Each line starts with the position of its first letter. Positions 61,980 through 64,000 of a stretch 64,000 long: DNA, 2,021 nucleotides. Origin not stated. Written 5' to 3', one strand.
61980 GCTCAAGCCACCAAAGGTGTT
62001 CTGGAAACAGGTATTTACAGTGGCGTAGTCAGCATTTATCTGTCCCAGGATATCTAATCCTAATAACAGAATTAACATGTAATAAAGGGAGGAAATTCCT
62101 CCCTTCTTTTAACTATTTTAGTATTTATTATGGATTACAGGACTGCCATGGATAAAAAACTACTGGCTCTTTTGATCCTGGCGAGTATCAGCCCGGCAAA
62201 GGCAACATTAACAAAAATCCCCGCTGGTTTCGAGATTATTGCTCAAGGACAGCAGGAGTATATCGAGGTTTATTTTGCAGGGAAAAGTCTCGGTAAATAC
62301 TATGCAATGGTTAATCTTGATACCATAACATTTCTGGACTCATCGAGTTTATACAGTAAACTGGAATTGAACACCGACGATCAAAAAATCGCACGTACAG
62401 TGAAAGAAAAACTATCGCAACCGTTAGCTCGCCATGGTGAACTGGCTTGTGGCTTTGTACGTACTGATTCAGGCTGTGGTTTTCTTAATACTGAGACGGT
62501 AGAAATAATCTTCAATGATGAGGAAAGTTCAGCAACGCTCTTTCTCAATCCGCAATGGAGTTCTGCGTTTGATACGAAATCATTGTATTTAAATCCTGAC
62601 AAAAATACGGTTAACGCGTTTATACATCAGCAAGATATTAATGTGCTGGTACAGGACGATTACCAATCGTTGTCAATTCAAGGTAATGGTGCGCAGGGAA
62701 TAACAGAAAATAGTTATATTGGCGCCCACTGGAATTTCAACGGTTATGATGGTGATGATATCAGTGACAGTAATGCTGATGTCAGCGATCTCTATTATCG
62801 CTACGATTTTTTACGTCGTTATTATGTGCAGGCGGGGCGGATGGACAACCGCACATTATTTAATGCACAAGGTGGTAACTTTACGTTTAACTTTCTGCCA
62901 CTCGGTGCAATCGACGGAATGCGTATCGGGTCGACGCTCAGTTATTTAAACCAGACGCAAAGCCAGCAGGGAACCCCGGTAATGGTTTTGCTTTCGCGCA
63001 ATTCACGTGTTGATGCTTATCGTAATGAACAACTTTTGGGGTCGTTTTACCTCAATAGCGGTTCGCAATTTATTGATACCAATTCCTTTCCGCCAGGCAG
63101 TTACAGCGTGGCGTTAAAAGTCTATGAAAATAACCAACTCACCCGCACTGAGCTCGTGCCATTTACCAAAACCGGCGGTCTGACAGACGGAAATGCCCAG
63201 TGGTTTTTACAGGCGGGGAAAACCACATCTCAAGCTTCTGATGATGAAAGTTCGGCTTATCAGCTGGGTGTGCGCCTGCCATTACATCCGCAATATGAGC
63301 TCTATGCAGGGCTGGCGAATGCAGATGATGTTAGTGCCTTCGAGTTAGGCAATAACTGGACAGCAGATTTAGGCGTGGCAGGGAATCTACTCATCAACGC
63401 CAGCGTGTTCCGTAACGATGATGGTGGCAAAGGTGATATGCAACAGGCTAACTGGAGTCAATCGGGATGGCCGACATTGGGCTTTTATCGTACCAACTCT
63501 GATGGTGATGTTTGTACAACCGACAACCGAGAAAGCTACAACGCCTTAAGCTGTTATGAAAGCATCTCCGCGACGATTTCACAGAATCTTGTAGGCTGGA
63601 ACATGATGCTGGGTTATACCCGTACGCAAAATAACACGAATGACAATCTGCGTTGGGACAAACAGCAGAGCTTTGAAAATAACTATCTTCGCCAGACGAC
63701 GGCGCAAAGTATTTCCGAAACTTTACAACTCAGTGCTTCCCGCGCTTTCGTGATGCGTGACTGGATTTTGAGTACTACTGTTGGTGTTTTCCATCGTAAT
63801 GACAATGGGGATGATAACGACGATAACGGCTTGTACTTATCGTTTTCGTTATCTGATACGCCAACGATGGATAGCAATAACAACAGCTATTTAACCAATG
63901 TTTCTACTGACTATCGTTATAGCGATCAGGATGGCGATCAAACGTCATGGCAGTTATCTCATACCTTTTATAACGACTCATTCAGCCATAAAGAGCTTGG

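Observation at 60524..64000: CFA/I-CS1-like (class 5) fimbrial operon directly upstream of exuR, where exuT is expected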

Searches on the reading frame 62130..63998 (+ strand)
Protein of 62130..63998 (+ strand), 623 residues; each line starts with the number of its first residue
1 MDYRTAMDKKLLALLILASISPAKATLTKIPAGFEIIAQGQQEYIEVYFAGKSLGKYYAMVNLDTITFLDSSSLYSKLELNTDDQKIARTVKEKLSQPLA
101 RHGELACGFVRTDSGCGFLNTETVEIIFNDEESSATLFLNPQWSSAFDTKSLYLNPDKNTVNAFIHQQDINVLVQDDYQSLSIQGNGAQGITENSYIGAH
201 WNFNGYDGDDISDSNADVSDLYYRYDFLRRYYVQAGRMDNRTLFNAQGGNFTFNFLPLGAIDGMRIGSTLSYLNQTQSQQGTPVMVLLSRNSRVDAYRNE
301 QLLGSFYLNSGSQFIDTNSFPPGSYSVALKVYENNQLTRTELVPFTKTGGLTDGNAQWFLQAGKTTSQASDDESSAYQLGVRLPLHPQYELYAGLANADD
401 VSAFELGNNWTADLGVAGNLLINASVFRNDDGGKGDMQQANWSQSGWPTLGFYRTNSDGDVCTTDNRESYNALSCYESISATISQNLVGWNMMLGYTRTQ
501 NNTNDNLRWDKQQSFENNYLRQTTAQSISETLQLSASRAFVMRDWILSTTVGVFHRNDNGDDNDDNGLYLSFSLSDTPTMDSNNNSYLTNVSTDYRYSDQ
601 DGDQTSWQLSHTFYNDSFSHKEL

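Call 16: search_protein_families(proteins=[window:62130-63998:+], library=ncbifam, max_evalue=0.01)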
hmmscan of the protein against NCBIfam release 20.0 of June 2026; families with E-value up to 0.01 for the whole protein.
window:62130-63998:+ (623 aa): 1 family
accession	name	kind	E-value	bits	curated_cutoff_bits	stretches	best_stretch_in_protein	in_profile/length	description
NF011838.0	PRK15310.1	equivalog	2.1e-116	389.9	1428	1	13-613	9-614/895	fimbrial outer membrane usher protein TcfC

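Call 22: profile_search(protein=window:62130-63998:+)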
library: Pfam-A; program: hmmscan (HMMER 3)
A. the first sequence (623 residues): domains with independent E <= 10: 2; with E <= 0.001: 2
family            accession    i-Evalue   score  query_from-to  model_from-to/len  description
Usher_TcfC        PF17271.8     2.8e-31   109.1     356-621         4-282/429  TcfC Usher-like barrel domain
TcfC              PF16967.11    7.8e-20    70.7     281-347         2-68/68  E-set like domain
